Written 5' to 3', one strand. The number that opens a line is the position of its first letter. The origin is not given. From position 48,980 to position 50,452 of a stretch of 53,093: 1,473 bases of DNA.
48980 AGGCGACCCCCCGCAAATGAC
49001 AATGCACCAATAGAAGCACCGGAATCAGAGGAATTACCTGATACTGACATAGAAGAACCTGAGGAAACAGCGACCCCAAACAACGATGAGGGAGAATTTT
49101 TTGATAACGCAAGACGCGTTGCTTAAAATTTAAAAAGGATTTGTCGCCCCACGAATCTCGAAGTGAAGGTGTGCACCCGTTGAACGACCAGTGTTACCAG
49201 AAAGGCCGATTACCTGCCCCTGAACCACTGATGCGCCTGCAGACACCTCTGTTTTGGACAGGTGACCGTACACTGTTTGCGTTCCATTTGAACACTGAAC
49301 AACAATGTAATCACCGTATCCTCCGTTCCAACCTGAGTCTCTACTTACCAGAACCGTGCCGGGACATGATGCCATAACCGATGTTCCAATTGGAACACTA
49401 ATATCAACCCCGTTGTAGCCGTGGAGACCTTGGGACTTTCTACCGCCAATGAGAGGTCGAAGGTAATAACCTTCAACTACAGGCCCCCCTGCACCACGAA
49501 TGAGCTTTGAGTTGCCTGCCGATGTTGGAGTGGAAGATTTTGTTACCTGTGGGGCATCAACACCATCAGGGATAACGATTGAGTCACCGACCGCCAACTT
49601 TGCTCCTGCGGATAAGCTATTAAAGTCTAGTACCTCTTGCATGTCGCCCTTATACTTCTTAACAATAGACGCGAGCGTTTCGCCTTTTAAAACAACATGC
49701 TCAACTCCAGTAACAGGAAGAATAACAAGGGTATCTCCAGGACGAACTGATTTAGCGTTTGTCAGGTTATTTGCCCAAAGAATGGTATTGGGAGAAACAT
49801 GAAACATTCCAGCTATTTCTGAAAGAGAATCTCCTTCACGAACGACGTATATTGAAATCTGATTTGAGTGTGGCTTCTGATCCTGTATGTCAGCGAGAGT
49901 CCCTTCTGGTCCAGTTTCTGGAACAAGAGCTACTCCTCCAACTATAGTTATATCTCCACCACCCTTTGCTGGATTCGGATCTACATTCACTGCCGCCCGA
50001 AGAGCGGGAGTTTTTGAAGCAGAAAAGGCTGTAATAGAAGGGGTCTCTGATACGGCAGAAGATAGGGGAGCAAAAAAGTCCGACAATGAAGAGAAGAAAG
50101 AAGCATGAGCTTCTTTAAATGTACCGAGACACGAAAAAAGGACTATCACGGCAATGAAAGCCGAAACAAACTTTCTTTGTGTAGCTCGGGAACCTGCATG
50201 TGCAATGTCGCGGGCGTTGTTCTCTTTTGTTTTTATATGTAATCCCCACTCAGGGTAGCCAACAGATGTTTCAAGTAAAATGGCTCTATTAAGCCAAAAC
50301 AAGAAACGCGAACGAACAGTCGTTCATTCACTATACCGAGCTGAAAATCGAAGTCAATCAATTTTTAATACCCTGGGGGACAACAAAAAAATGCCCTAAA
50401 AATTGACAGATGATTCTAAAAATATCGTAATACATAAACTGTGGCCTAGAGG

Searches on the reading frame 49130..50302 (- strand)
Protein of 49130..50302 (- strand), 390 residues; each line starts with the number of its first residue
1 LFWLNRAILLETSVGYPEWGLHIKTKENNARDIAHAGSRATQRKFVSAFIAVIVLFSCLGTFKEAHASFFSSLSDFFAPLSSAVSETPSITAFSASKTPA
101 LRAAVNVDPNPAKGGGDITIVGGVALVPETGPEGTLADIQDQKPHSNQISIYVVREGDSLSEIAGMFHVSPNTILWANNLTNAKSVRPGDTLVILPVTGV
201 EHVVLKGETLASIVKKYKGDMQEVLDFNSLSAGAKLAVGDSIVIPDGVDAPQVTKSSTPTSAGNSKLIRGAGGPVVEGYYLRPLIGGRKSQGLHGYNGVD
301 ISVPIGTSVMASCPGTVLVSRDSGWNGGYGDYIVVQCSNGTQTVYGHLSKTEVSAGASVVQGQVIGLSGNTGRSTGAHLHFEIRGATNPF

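Call 77: search_protein_families(library=pfam, proteins=[window:49130-50302:-], max_evalue=0.0001)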
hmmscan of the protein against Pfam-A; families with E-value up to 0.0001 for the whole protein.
window:49130-50302:- (390 aa): 4 families
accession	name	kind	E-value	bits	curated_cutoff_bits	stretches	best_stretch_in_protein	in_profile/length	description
PF01551.29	Peptidase_M23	-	9.8e-29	99.8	28.7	1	296-388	3-92/96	Peptidase family M23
PF01476.26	LysM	-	1.7e-18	66.7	20.9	2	152-194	1-42/43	LysM domain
PF23473.1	LysM3_LYK4_5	-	4.5e-11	43.1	29.3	1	152-194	5-45/48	LYK4/5 LysM3 domain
PF23446.1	LysM1_NFP_LYK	-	4.4e-06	27.9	36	0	158-198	16-56/60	NFP/LYK LysM1 domain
